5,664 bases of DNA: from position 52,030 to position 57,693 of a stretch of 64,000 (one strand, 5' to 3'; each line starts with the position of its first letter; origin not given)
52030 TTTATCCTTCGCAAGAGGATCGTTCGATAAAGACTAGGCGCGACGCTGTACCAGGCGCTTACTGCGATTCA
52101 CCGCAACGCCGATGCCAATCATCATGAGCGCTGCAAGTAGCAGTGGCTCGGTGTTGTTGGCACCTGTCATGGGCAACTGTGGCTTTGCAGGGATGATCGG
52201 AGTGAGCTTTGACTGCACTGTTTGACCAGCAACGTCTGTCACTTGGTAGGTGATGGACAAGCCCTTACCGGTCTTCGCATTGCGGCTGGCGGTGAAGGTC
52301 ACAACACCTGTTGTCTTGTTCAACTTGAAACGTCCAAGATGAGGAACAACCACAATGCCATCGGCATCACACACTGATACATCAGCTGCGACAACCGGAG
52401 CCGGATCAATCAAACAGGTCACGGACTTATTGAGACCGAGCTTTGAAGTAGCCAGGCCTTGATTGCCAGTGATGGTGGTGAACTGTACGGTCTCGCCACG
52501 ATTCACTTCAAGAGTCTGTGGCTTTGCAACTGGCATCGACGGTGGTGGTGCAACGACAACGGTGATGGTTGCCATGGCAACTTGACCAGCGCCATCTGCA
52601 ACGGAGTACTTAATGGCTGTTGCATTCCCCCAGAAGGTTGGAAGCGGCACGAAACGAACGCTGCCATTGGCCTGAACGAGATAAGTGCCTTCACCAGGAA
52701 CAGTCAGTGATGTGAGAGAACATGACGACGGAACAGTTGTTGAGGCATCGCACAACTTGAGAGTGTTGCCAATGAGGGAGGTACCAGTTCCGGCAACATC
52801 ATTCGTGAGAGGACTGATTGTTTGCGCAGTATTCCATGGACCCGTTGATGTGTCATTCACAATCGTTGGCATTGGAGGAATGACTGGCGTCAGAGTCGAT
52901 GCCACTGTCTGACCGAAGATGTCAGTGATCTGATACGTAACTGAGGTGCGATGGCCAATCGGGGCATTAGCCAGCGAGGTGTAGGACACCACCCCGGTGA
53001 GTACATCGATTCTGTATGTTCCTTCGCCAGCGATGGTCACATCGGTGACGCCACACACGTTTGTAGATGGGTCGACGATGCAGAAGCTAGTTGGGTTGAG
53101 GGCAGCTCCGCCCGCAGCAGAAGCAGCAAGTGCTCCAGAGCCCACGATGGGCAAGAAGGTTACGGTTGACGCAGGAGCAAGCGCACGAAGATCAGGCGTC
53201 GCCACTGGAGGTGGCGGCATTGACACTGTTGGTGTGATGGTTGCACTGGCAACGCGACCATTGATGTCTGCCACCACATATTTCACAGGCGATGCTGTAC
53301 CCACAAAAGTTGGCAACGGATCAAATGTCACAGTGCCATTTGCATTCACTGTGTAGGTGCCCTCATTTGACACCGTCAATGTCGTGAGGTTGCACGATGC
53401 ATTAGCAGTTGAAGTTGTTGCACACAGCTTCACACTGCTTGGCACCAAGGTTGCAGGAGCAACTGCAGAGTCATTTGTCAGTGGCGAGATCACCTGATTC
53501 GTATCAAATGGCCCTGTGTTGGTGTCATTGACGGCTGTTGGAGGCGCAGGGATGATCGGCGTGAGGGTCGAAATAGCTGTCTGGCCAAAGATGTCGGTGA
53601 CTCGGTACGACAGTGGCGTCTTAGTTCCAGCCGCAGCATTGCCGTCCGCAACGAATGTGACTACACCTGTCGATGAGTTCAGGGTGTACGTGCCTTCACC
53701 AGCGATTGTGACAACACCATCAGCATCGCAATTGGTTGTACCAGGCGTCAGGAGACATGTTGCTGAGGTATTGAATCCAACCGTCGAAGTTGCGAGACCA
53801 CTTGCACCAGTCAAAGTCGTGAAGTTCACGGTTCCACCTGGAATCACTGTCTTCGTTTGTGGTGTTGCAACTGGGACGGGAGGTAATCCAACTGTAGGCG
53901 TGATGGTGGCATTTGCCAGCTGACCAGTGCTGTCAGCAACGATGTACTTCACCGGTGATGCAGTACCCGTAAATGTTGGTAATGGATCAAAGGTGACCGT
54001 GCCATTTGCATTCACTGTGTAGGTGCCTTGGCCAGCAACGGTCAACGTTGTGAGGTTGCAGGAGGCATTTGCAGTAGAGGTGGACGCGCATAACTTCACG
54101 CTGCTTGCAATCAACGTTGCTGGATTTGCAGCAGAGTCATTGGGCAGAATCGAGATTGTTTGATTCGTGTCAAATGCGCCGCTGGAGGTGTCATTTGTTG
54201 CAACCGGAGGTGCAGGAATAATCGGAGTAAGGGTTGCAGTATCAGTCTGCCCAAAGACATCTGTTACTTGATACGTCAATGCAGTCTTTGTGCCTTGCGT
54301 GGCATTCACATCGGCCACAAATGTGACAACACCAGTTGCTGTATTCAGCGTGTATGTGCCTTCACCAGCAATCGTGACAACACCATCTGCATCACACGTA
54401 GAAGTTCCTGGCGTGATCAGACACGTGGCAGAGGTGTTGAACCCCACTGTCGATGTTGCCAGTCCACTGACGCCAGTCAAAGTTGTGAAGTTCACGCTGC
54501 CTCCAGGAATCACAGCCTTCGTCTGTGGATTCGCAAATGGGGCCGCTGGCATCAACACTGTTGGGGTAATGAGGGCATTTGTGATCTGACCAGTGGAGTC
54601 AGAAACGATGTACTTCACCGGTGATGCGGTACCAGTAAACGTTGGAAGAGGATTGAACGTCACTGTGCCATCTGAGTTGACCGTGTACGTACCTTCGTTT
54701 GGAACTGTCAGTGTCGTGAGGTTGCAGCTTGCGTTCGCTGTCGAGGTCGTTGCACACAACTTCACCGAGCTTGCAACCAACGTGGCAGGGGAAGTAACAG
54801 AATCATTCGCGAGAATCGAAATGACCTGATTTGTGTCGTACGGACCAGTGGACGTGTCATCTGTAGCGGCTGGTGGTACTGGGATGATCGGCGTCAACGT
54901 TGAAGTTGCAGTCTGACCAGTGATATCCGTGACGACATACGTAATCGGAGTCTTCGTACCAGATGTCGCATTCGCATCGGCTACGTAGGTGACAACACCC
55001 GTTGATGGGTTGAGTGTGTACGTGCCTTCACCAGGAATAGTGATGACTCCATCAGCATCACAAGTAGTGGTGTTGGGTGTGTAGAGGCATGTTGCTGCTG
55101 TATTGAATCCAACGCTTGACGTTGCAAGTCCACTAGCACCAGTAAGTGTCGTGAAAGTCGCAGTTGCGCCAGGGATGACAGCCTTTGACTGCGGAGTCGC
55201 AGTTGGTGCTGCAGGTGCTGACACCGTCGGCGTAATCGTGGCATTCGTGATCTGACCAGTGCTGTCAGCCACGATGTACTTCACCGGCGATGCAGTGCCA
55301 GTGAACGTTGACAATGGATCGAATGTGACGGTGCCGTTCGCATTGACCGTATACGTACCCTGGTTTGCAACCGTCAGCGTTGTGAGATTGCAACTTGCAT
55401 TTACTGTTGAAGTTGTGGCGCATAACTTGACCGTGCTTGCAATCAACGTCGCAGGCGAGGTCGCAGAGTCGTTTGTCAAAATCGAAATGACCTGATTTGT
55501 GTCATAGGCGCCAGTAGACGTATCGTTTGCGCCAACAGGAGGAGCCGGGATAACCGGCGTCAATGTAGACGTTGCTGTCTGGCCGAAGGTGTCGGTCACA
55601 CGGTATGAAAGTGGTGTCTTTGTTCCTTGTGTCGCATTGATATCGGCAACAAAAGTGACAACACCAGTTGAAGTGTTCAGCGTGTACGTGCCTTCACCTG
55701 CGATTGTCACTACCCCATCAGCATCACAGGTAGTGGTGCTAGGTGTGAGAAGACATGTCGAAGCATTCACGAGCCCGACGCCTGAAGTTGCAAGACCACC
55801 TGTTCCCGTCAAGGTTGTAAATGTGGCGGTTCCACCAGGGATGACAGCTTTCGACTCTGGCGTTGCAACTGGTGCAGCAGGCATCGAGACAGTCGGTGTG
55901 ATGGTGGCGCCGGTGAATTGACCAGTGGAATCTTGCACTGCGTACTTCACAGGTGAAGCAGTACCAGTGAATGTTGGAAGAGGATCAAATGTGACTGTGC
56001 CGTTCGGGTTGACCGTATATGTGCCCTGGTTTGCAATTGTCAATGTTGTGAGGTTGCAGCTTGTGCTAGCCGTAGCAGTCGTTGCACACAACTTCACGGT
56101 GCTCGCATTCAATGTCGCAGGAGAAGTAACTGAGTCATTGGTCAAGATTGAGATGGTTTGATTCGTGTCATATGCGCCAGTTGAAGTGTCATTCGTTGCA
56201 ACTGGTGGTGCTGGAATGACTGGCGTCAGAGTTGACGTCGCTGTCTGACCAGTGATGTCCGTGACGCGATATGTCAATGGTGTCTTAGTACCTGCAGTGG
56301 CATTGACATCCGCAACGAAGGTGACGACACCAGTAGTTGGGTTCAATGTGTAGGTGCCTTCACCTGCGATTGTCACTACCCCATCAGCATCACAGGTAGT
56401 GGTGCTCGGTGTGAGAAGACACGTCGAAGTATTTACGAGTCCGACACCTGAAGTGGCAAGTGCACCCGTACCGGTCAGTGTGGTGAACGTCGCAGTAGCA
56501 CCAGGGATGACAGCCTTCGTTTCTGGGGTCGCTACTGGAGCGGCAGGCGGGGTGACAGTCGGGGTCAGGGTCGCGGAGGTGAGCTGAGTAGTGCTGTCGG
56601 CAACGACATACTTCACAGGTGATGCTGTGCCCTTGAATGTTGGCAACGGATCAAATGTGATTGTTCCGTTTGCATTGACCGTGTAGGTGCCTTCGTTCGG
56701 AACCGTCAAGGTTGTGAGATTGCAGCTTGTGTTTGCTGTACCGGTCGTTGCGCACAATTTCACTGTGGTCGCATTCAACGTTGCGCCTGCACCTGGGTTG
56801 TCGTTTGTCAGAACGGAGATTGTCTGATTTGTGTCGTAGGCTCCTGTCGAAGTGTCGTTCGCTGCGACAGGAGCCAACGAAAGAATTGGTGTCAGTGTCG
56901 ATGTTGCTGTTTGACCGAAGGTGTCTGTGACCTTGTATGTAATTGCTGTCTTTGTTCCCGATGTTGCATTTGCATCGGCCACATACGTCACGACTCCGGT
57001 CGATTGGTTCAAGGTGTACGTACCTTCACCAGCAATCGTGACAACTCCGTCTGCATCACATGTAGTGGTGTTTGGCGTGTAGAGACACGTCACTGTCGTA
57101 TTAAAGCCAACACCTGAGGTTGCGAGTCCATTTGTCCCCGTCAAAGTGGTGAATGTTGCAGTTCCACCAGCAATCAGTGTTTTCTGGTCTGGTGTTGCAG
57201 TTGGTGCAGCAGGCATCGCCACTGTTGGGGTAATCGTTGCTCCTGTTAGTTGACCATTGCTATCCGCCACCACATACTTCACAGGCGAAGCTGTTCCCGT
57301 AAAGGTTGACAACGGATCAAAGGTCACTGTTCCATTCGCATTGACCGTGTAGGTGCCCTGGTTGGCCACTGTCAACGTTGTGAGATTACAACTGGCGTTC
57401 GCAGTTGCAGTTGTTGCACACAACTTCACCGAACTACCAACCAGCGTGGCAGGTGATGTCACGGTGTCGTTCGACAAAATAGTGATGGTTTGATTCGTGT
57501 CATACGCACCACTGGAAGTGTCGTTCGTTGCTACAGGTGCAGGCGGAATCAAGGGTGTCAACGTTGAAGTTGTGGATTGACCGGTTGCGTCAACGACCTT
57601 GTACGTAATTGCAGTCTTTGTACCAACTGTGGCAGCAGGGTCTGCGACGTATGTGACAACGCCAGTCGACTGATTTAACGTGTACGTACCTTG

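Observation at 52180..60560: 25 tandem modules in strict two-type alternation, with a homogenised centre and diverged ends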

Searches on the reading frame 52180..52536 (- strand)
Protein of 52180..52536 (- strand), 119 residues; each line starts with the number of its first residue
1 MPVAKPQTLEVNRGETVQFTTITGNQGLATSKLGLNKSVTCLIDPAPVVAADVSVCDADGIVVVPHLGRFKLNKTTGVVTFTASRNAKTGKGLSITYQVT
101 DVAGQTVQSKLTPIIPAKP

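Call 66: search_protein_families(library=pfam, proteins=[window:52180-52536:-], max_evalue=0.1)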
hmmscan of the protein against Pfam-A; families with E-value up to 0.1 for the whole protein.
window:52180-52536:- (119 aa): 2 families
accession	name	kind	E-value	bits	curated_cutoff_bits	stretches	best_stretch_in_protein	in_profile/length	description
PF19076.6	CshA_repeat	-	8.6e-08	33.2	27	1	4-114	6-102/103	Surface adhesin CshA repetitive domain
PF17963.7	Big_9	-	2.7e-05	25.4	23.6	1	2-112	4-87/89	Bacterial Ig domain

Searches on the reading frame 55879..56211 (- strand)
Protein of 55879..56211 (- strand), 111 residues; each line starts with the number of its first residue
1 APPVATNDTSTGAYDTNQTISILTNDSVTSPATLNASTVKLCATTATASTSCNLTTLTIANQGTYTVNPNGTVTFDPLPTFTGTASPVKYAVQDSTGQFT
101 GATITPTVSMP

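Call 66: search_protein_families(library=pfam, proteins=[window:55879-56211:-], max_evalue=0.1)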
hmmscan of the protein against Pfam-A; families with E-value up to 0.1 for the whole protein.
window:55879-56211:- (111 aa): 4 families
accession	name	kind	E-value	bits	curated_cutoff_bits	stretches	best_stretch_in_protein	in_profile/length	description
PF19076.6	CshA_repeat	-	4.3e-17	63.1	27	1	3-108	4-103/103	Surface adhesin CshA repetitive domain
PF17963.7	Big_9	-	8.5e-08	33.4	23.6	1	2-105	3-87/89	Bacterial Ig domain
PF17892.7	Cadherin_5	-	2.3e-07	31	26.5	1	51-108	40-97/98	Cadherin-like domain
PF17803.7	Cadherin_4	-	0.00077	20.4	25.1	1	2-75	13-71/71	Bacterial cadherin-like domain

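Call 67: search_protein_families(library=ncbifam, proteins=[window:55879-56211:-], max_evalue=0.1)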
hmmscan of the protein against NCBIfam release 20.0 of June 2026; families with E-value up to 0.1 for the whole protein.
window:55879-56211:- (111 aa): 2 families
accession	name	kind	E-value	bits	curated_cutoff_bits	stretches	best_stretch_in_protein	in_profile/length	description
TIGR04225.1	CshA_fibril_rpt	repeat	1.1e-20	74.4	60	1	2-108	2-104/104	fibrillar adhesin CshA-type repeat protein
NF012211.1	tand_rpt_95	domain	1.5e-06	28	90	1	54-108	29-84/98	tandem-95 repeat protein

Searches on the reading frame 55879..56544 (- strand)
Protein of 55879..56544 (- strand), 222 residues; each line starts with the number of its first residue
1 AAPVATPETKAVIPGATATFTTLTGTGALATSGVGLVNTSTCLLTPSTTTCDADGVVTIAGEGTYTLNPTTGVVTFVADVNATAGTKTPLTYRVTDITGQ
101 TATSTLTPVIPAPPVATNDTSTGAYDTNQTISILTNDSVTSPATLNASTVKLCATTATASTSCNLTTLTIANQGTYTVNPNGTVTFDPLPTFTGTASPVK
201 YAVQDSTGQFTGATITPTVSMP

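Call 36: search_protein_representatives(alignment_id=A2)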
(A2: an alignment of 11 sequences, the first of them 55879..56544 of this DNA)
Query: 11 sequences, 222 profile positions. Proteins with E-value up to 0.001 (for the whole library): 5329; up to 1e-10: 2414; up to 1e-30: 778. The best 150 are listed.
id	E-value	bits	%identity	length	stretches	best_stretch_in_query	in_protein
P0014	0.0e+00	2389.1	-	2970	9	2-222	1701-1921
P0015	0.0e+00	2372.4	-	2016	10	1-222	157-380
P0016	0.0e+00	1952.9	-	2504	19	3-222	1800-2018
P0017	0.0e+00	1785.4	-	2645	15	1-222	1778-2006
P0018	0.0e+00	1706.7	-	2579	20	51-219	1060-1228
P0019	0.0e+00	1620.8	-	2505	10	3-222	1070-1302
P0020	0.0e+00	1587.1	-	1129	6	2-222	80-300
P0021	0.0e+00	1516.0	-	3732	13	2-222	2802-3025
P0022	0.0e+00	1507.0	-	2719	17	50-220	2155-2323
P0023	0.0e+00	1489.4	-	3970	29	3-220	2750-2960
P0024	0.0e+00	1455.6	-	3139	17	85-222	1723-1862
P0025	0.0e+00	1394.4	-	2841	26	39-220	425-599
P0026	0.0e+00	1383.3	-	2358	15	3-221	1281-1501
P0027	0.0e+00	1377.9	-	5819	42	61-220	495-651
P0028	0.0e+00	1294.2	-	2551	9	2-222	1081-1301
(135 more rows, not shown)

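Call 43: find_encoding_contigs(protein=P0014, flank=6000, max_places=4)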
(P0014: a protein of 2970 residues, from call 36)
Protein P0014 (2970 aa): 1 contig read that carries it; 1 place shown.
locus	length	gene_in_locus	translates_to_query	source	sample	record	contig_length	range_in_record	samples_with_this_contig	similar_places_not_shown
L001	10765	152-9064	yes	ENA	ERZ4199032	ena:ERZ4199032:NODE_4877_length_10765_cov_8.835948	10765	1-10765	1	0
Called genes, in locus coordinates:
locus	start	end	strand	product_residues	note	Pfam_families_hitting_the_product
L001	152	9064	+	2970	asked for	PF13620:CarboxypepD_reg (weak), PF25564:DUF7933, PF19076:CshA_repeat, PF19076:CshA_repeat, PF19076:CshA_repeat, PF19076:CshA_repeat, PF19076:CshA_repeat, PF19076:CshA_repeat, +9 more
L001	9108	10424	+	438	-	-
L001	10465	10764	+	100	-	?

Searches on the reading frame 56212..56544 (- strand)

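Call 66: search_protein_families(library=pfam, proteins=[window:56212-56544:-], max_evalue=0.1)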
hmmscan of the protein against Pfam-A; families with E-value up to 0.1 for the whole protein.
window:56212-56544:- (111 aa): 2 families
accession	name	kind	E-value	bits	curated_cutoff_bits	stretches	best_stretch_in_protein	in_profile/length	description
PF19076.6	CshA_repeat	-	2.4e-08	35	27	1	27-109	28-102/103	Surface adhesin CshA repetitive domain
PF17963.7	Big_9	-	0.024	15.9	23.6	1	2-107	3-87/89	Bacterial Ig domain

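Call 67: search_protein_families(library=ncbifam, proteins=[window:56212-56544:-], max_evalue=0.1)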
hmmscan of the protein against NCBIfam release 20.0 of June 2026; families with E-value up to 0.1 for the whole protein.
window:56212-56544:- (111 aa): 2 families
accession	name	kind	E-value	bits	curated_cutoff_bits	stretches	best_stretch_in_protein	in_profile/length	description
TIGR04225.1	CshA_fibril_rpt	repeat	1.6e-10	41.7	60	1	2-110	2-104/104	fibrillar adhesin CshA-type repeat protein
NF012211.1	tand_rpt_95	domain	0.0075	16.2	90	1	57-106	32-80/98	tandem-95 repeat protein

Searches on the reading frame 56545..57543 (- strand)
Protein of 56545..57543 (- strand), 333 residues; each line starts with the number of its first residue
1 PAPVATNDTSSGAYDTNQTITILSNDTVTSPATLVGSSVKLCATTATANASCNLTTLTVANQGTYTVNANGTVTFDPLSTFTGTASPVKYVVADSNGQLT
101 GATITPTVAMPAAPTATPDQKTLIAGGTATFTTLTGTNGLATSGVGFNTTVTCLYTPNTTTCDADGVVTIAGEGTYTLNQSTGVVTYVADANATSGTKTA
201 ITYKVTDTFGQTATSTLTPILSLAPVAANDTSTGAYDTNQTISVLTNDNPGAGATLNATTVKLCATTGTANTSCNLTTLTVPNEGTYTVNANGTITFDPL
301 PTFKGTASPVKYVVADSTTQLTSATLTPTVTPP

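Call 34: predict_structure(alignment_id=A1)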
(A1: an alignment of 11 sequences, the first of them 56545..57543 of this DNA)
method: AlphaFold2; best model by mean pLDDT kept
length: 333 residues; sequences in the alignment: 11
mean_pLDDT: 88.0   pTM: 0.65
mean pLDDT of the five models: 88.0, 87.7, 87.5, 83.9, 80.0
residues with pLDDT >= 90: 207; 70-90: 105; 50-70: 11; < 50: 10
segments of 3 or more residues with pLDDT < 50: 136-145
pLDDT, mean of each block of 10 residues (from residue 1): 90 88 87 92 77 93 95 92 93 92 92 79 90 59 54 84 86 92 88 91 83 89 92 92 92 90 87 92 96 96 94 93 95 88
secondary structure, 60 per line:
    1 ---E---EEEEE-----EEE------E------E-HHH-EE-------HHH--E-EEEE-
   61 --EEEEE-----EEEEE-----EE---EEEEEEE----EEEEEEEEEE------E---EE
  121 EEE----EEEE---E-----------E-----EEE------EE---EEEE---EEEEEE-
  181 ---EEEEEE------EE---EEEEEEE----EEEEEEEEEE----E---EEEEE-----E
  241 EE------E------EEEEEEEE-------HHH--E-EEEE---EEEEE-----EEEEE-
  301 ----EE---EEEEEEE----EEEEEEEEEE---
elements in order: E8-12 E18-20 E56-59 E63-67 E73-77 E88-94 E99-108 E119-123 E128-131 E153-155 E167-170 E174-179 E184-189 E201-207 E212-221 E230-234 E240-242 E256-263 E278-281 E285-289 E295-299 E310-316 E321-330

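Call 40: fold_search(model_id=the predicted structure, library=pdb)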
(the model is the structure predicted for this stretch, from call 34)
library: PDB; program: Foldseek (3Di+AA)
matches with E <= 10: 1640; with E <= 0.001: 341
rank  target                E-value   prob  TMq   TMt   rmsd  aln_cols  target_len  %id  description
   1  6xi1_BBB              2.2e-11  1.00  0.27  0.22  13.4       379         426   19  Crystal structure of tetra-tandem repeat in extending RTX adhesin from Aeromonas hydrophila (released 2020-10-14)
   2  6xi1_AAA              3.8e-11  1.00  0.27  0.22  13.8       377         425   18  Crystal structure of tetra-tandem repeat in extending RTX adhesin from Aeromonas hydrophila (released 2020-10-14)
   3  2rik                  1.9e-10  1.00  0.26  0.29  13.2       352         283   10  I-band fragment I67-I69 from titin (released 2008-01-22)
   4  5tfk                  9.6e-10  1.00  0.27  0.27  15.4       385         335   12  Crystal Structure of Mouse Cadherin-23 EC19-21 WT (released 2017-12-27)
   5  5un2                  2.9e-09  1.00  0.27  0.27  15.0       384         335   13  Crystal Structure of Mouse Cadherin-23 EC19-21 with non-syndromic deafness (DFNB12) associated mutation R2029W (released 2018-02-07)
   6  9ijj_4K               3.8e-09  1.00  0.24  0.22  14.4       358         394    8  In situ structure of the central apparatus in mouse sperm axoneme. (released 2025-06-04)
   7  5i8d                  5.0e-09  1.00  0.27  0.26  15.3       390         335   14  Crystal Structure of Mouse Cadherin-23 EC19-21 S2064P (released 2017-08-23)
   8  7ok5_A                5.6e-09  1.00  0.30  0.20  15.2       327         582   10  Crystal structure of mouse neurofascin 155 immunoglobulin domains (released 2022-12-14)
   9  8k53_B                6.9e-09  1.00  0.32  0.22  13.3       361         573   12  Structure of the Dimeric Human CNTN2 Ig 1-6-FNIII 1-2 Domain in an Asymmetric State (released 2023-12-06)
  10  3dmk_B                6.9e-09  1.00  0.21  0.11  25.6       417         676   10  Crystal structure of Down Syndrome Cell Adhesion Molecule (DSCAM) isoform 1.30.30, N-terminal eight Ig domains (released 2008-10-07)
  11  8egx_A                1.1e-08  1.00  0.25  0.21  14.3       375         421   12  Complex of Fat4(EC1-4) bound to Dchs1(EC1-4) (released 2023-02-22)
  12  2v5s_B                1.1e-08  1.00  0.24  0.21  23.3       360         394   11  Structural basis for Dscam isoform specificity (released 2007-09-11)
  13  9ijj_4J               1.1e-08  1.00  0.24  0.15  14.2       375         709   11  In situ structure of the central apparatus in mouse sperm axoneme. (released 2025-06-04)
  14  8egw_A                1.3e-08  1.00  0.29  0.30  12.9       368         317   11  Complex of Fat4(EC1-4) bound to Dchs1(EC1-3) (released 2023-02-22)
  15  6e57_A                1.5e-08  1.00  0.19  0.17  20.8       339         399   13  Bacteroides ovatus mixed-linkage glucan utilization locus (MLGUL) SGBP-B in complex with mixed-linkage heptasaccharide (released 2019-05-29)
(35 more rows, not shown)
